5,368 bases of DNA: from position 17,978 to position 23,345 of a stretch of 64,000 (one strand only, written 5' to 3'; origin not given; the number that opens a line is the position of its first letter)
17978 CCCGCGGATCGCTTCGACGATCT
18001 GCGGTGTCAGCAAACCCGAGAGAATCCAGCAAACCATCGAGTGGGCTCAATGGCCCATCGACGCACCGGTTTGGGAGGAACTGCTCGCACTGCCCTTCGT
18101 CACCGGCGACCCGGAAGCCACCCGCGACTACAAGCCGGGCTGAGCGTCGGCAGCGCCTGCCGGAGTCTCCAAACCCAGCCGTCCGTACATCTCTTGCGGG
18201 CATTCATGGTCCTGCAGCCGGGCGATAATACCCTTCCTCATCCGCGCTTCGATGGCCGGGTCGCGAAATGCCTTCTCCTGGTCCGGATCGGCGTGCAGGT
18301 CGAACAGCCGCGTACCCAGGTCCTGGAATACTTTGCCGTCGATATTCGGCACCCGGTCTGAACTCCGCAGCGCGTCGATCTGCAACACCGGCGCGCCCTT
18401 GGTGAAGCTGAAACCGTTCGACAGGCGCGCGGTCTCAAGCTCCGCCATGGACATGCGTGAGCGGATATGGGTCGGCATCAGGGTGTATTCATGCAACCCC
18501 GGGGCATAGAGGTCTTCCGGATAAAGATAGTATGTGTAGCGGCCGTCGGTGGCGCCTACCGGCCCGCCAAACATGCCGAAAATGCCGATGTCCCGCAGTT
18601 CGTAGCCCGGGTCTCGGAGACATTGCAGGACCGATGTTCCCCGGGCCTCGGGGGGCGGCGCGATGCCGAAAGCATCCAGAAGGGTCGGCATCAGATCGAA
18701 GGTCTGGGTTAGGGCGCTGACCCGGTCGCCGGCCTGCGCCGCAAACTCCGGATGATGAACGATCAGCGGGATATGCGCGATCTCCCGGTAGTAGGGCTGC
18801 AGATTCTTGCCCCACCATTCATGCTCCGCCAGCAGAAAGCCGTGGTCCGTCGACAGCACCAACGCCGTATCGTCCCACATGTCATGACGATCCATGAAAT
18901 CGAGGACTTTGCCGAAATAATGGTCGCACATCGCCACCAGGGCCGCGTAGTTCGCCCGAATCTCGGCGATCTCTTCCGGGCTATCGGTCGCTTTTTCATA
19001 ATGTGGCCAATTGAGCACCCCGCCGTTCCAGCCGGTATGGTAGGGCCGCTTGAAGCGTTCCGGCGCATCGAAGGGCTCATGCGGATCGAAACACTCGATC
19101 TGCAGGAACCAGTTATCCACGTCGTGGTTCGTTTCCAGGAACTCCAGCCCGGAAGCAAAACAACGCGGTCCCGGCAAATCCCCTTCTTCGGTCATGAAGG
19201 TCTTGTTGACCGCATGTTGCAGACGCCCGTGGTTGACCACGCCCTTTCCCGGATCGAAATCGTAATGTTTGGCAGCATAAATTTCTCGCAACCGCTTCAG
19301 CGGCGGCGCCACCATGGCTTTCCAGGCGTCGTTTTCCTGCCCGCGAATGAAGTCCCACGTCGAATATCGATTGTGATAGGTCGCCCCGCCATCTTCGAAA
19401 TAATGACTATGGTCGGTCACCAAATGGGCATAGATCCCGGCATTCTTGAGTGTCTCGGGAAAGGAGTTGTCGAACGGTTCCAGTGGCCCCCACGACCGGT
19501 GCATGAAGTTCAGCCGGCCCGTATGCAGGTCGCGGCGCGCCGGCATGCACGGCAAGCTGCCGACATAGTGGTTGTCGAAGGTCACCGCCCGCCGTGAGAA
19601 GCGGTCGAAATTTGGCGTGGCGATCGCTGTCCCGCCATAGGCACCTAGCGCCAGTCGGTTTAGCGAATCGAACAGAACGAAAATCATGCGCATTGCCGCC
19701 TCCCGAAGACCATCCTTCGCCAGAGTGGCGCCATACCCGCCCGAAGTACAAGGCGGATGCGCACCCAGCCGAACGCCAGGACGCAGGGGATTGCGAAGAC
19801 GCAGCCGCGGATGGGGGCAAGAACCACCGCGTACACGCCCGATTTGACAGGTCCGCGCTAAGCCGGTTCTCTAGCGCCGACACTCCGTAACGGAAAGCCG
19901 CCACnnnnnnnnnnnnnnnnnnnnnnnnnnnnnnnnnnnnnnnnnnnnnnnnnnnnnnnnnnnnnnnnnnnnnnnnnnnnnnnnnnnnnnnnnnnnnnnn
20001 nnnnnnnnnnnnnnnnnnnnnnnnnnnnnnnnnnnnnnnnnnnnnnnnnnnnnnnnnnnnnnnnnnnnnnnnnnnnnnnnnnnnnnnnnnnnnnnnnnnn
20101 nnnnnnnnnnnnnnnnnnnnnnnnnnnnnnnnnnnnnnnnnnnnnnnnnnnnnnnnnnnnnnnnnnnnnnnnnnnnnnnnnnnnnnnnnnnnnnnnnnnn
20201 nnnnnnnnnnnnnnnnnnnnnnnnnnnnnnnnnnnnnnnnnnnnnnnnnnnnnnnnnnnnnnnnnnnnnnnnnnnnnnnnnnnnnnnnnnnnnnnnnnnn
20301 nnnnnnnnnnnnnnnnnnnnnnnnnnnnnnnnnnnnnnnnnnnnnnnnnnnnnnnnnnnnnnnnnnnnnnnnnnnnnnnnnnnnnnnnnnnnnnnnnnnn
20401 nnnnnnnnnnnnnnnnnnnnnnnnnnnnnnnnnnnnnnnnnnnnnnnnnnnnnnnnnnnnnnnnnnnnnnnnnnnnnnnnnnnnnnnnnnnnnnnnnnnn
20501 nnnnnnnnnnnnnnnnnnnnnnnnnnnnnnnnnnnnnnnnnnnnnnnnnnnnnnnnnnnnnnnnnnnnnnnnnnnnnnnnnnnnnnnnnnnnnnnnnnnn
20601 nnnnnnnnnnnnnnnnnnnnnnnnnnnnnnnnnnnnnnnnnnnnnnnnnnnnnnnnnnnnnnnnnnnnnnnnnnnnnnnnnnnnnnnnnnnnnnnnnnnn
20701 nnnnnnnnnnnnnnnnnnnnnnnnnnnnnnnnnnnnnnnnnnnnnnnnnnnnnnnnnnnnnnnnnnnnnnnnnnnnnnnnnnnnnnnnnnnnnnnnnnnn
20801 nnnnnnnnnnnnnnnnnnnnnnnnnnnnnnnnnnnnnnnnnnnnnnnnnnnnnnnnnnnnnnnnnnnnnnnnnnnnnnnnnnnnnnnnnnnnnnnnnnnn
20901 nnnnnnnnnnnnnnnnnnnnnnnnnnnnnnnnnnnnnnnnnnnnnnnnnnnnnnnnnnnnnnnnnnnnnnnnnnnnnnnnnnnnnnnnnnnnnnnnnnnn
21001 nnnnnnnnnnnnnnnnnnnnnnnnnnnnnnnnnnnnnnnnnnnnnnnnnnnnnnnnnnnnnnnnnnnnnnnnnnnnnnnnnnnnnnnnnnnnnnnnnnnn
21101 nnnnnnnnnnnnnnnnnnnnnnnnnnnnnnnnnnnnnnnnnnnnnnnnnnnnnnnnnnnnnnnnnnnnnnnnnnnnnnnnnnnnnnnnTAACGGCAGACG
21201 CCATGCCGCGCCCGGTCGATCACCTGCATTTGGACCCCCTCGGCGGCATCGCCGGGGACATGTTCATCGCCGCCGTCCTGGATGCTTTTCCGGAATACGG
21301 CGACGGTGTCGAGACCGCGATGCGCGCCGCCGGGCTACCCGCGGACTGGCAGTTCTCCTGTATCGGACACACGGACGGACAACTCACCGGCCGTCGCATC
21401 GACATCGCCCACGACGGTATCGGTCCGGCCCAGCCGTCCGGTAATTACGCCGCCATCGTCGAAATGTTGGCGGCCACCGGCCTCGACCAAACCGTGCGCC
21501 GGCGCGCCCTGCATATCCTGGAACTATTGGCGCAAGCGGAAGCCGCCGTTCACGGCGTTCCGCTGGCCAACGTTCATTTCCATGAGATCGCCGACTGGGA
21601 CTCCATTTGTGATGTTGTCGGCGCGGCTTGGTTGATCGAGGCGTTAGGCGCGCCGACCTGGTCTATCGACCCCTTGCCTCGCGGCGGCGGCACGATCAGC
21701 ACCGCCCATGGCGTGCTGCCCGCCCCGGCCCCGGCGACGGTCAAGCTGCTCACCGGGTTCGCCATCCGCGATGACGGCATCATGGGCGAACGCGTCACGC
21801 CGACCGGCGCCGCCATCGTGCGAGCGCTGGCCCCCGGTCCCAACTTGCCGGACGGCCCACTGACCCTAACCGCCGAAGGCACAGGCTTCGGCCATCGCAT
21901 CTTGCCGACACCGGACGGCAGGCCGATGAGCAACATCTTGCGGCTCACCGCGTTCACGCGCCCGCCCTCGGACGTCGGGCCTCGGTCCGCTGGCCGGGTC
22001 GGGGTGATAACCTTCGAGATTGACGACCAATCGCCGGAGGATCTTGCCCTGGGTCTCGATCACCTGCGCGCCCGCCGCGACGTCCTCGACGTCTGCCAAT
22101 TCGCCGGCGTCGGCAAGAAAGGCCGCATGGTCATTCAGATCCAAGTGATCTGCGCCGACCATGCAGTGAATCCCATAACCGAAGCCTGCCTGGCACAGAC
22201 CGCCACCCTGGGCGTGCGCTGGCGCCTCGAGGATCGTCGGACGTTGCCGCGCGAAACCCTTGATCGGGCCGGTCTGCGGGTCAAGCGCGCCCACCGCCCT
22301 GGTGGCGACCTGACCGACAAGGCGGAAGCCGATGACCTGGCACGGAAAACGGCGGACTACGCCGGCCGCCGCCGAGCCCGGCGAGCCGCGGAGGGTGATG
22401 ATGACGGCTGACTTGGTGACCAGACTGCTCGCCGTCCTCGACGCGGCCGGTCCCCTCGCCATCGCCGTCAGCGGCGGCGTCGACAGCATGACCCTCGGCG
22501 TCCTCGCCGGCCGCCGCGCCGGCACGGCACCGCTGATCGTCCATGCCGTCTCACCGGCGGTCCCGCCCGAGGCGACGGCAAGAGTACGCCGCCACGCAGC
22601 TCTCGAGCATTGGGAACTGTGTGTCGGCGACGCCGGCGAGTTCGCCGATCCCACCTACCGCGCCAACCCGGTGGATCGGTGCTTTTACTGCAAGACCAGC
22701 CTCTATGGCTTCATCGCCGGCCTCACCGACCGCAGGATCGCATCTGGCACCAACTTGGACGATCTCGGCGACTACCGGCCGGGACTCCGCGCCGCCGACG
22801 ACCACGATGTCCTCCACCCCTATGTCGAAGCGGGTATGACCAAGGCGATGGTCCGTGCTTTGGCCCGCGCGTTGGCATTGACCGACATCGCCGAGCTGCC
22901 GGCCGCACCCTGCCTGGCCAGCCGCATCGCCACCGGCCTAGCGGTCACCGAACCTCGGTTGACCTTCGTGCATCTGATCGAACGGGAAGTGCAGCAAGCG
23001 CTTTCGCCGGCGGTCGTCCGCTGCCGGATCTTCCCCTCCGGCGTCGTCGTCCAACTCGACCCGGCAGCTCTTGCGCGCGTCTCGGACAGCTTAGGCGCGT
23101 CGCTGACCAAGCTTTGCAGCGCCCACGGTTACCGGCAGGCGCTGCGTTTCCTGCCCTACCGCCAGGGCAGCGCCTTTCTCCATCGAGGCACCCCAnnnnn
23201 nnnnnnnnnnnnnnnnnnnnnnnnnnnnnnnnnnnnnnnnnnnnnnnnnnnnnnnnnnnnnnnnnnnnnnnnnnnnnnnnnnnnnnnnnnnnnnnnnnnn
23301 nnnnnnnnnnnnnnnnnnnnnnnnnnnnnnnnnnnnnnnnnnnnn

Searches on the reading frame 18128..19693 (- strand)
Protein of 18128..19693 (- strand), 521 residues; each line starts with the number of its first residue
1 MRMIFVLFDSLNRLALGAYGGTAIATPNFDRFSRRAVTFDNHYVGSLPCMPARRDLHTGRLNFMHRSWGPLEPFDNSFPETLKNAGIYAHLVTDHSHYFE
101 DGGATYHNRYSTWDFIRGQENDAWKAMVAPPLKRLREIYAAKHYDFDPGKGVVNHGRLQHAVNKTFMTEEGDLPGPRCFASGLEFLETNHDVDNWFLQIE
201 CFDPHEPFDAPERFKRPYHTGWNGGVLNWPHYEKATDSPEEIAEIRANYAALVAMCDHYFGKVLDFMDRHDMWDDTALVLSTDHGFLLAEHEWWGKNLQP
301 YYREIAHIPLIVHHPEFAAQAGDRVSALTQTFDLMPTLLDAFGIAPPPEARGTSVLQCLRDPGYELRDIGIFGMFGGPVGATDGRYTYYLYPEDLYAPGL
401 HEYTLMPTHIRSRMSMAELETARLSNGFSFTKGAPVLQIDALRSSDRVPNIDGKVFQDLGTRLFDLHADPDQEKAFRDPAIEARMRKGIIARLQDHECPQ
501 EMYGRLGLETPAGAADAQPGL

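Call 6: search_protein_families(library=pfam, proteins=[window:18128-19693:-])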
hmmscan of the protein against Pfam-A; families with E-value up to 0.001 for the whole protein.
window:18128-19693:- (521 aa): 2 families
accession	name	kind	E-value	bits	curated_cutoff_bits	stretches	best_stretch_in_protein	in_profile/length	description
PF00884.28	Sulfatase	-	9.4e-30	104.4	25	1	3-344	3-301/301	Sulfatase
PF16347.10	SGSH_C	-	1.2e-07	32.4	29.3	1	290-362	2-71/154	N-sulphoglucosamine sulphohydrolase, C-terminal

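Call 7: search_protein_families(library=ncbifam, proteins=[window:18128-19693:-])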
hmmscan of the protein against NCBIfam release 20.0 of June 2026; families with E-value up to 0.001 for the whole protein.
window:18128-19693:- (521 aa): 5 families
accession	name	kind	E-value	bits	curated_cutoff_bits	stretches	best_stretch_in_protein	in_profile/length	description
NF045661.1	HdlasePehA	equivalog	1.7e-39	135.8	900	2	238-361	273-394/506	phosphoric/sulfuric ester hydrolase PehA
NF010322.0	PRK13759.1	equivalog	5.2e-32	111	481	1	3-367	9-388/486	arylsulfatase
TIGR03417.1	chol_sulfatase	equivalog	9.9e-24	84.1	433.45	2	235-347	241-349/500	choline-sulfatase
NF052527.1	Mn_arylsulf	exception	1.5e-10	40.6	850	1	177-360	182-376/479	manganese-dependent arylsulfatase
NF038282.1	LapC_YejM_PbgA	exception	1.6e-07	30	825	1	236-340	401-498/584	LPS biosynthesis-modulating metalloenzyme YejM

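Call 60: find_homologous_proteins(query=window:18128-19693:-, max_evalue=1e-20)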
Query window:18128-19693:- (521 aa): 7928 proteins with E <= 1e-20 among 8000 candidates; the best 120 are listed.
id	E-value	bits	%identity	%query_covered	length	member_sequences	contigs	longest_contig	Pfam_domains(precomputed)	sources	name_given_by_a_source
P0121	0.0e+0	1018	81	98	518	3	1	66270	PF16347.11,PF00884.29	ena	-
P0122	3.8e-260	882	73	98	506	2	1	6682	PF16347.11,PF00884.29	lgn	-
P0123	4.2e-259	879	71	98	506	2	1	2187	PF16347.11,PF00884.29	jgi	jgi:arylsulfatase A-like enzyme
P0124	5.0e-259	879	72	98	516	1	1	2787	PF16347.11,PF00884.29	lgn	-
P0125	8.2e-258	875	72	98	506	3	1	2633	PF16347.11,PF00884.29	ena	-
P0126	1.8e-257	874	72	98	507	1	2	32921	PF16347.11,PF00884.29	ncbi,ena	-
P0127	3.6e-257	873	72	99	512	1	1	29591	PF16347.11,PF00884.29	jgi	jgi:arylsulfatase A-like enzyme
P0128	2.0e-256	870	72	98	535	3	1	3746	PF16347.11,PF00884.29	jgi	jgi:arylsulfatase A-like enzyme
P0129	6.3e-256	868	71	98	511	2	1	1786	PF16347.11,PF00884.29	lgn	-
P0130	3.3e-254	863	71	98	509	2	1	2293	PF16347.11,PF00884.29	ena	-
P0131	4.1e-254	863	69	98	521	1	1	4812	PF16347.11,PF00884.29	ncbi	ncbi:MAG: sulfatase [Pseudomonadota bacterium]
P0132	5.7e-254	862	71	98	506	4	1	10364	PF16347.11,PF00884.29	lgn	-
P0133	6.2e-254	862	71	98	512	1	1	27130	PF16347.11,PF00884.29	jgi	jgi:arylsulfatase A-like enzyme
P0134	1.2e-253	861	71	98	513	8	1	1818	PF16347.11,PF00884.29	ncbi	-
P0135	3.6e-253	859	70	98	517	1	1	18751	PF16347.11,PF00884.29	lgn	-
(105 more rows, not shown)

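Call 61: find_encoding_contigs(protein=P0121, flank=8000, max_places=2)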
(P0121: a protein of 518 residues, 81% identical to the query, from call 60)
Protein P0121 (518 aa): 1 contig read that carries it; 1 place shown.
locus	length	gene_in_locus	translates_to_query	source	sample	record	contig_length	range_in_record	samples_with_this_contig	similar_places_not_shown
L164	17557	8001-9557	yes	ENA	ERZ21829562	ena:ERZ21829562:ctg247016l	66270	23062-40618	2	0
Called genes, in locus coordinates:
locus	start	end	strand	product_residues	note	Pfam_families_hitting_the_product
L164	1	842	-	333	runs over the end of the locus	PF00528:BPD_transp_1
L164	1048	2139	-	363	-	PF01370:Epimerase, PF03435:Sacchrp_dh_NADP (weak), PF04321:RmlD_sub_bind (faint), PF16363:GDP_Man_Dehyd, PF07993:NAD_binding_4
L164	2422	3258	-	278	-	PF08501:Shikimate_dh_N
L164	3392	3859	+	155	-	PF03330:DPBB_1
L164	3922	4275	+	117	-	PF01042:Ribonuc_L-PSP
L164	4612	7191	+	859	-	PF00501:AMP-binding, PF13193:AMP-binding_C, PF00550:PP-binding, PF00975:Thioesterase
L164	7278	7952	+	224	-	PF01177:Asp_Glu_race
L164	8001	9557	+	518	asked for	PF00884:Sulfatase, PF16347:SGSH_C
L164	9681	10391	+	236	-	PF00392:GntR, PF07729:FCD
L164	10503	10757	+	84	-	-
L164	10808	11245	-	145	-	-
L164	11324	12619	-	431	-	PF00872:Transposase_mut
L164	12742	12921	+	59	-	-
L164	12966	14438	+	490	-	PF00005:ABC_tran, PF13304:AAA_21 (faint), PF00005:ABC_tran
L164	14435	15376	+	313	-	PF02653:BPD_transp_2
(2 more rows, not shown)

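Call 62: find_encoding_contigs(protein=P0126, flank=6000, max_places=2)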
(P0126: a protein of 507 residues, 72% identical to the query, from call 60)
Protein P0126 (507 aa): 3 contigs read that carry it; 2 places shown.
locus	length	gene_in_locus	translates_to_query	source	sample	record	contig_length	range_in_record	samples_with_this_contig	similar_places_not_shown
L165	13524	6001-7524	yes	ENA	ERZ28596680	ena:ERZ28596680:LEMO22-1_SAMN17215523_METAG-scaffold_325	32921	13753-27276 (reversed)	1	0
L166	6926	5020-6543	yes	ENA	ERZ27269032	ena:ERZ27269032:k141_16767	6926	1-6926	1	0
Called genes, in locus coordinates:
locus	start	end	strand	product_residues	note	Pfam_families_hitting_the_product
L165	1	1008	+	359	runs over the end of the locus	-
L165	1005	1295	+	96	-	-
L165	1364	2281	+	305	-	PF00528:BPD_transp_1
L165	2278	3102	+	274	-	PF00528:BPD_transp_1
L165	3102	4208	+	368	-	PF00005:ABC_tran, PF17912:OB_MalK (weak), PF08402:TOBE_2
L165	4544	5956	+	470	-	-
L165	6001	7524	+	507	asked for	PF00884:Sulfatase, PF16347:SGSH_C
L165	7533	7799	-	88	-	-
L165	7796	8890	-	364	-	PF01408:GFO_IDH_MocA, PF02894:GFO_IDH_MocA_C, PF22725:GFO_IDH_MocA_C3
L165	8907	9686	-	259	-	PF00106:adh_short, PF08659:KR, PF01370:Epimerase, PF13561:adh_short_C2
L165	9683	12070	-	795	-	-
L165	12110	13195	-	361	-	PF01408:GFO_IDH_MocA, PF02894:GFO_IDH_MocA_C, PF22725:GFO_IDH_MocA_C3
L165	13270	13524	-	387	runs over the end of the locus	PF09084:NMT1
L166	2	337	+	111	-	?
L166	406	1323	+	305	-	PF00528:BPD_transp_1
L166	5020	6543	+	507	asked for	PF00884:Sulfatase, PF16347:SGSH_C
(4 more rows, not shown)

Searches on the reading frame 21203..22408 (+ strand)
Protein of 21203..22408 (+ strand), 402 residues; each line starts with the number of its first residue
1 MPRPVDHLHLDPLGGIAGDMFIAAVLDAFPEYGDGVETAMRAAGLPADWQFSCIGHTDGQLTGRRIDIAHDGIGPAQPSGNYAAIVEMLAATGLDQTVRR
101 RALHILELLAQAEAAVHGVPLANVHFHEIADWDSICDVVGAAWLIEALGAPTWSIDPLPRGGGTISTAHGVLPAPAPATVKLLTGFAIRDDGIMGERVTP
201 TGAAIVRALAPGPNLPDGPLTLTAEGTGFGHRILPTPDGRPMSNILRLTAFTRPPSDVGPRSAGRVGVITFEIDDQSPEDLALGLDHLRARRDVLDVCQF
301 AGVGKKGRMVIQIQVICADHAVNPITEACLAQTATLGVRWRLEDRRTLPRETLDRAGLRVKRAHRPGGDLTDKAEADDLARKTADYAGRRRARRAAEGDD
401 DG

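Call 6: search_protein_families(library=pfam, proteins=[window:21203-22408:+])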
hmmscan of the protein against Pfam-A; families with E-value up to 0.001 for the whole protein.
window:21203-22408:+ (402 aa): 1 family
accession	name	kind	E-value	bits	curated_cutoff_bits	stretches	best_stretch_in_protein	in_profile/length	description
PF01969.22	Ni_insertion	-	2.8e-77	260.8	22.1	1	8-381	1-362/375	Nickel insertion protein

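Call 7: search_protein_families(library=ncbifam, proteins=[window:21203-22408:+])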
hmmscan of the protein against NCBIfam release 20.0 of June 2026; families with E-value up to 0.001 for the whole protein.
window:21203-22408:+ (402 aa): 2 families
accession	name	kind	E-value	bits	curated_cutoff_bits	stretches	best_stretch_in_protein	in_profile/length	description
TIGR00299.2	nickel_LarC1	equivalog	2.2e-48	164.2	90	1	81-247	2-162/165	nickel pincer cofactor biosynthesis protein LarC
NF052512.1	nickel_LarC2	equivalog_domain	2.2e-23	82.6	50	1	267-380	2-118/118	nickel pincer cofactor biosynthesis protein LarC2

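Call 66: search_solved_structures(query=window:21203-22408:+, max_evalue=0.00001)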
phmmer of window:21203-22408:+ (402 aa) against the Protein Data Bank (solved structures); distinct sequences matched with E-value up to 0.00001: 1.
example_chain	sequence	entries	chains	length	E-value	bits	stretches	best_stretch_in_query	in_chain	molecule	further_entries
12bi_D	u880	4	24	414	3.3e-35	125.3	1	9-350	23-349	Pyridinium-3,5-bisthiocarboxylic acid mononucleotide nickel insertion protein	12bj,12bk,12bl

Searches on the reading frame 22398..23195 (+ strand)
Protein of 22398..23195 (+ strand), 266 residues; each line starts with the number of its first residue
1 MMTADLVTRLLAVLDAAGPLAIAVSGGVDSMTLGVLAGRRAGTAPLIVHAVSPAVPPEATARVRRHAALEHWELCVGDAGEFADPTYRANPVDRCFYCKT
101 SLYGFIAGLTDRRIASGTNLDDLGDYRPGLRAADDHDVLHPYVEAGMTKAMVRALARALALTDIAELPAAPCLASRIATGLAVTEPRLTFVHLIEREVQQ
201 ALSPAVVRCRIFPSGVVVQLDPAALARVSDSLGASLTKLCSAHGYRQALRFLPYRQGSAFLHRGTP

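Call 6: search_protein_families(library=pfam, proteins=[window:22398-23195:+])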
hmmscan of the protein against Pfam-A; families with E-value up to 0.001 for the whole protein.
window:22398-23195:+ (266 aa): 0 families

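Call 7: search_protein_families(library=ncbifam, proteins=[window:22398-23195:+])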
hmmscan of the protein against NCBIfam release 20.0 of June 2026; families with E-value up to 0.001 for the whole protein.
window:22398-23195:+ (266 aa): 1 family
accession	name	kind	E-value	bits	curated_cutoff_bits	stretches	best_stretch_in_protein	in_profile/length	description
TIGR00268.2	TIGR00268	equivalog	4.9e-65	219.4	150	1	8-259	4-258/259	ATP-dependent sacrificial sulfur transferase LarE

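Call 14: search_solved_structures(query=window:22398-23195:+, show_alignments=3, max_evalue=0.001)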
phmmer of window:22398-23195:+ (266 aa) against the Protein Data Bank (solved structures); distinct sequences matched with E-value up to 0.001: 3.
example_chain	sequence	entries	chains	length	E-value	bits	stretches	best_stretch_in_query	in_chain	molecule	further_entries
6b2o_A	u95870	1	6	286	5.3e-08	36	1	10-222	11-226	ATP-utilizing enzyme of the PP-loopsuperfamily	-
5udq_A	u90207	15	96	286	1e-07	35.1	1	10-222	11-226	Lactate racemization operon protein LarE | ATP-utilizing enzyme of the PP-loopsuperfamily | Pyridinium-3,5-biscarboxylic acid mononucleotide sulfurtransferase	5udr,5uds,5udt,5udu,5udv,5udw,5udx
8cnz_A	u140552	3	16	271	0.00058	22.8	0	21-199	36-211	NAD_synthase domain-containing protein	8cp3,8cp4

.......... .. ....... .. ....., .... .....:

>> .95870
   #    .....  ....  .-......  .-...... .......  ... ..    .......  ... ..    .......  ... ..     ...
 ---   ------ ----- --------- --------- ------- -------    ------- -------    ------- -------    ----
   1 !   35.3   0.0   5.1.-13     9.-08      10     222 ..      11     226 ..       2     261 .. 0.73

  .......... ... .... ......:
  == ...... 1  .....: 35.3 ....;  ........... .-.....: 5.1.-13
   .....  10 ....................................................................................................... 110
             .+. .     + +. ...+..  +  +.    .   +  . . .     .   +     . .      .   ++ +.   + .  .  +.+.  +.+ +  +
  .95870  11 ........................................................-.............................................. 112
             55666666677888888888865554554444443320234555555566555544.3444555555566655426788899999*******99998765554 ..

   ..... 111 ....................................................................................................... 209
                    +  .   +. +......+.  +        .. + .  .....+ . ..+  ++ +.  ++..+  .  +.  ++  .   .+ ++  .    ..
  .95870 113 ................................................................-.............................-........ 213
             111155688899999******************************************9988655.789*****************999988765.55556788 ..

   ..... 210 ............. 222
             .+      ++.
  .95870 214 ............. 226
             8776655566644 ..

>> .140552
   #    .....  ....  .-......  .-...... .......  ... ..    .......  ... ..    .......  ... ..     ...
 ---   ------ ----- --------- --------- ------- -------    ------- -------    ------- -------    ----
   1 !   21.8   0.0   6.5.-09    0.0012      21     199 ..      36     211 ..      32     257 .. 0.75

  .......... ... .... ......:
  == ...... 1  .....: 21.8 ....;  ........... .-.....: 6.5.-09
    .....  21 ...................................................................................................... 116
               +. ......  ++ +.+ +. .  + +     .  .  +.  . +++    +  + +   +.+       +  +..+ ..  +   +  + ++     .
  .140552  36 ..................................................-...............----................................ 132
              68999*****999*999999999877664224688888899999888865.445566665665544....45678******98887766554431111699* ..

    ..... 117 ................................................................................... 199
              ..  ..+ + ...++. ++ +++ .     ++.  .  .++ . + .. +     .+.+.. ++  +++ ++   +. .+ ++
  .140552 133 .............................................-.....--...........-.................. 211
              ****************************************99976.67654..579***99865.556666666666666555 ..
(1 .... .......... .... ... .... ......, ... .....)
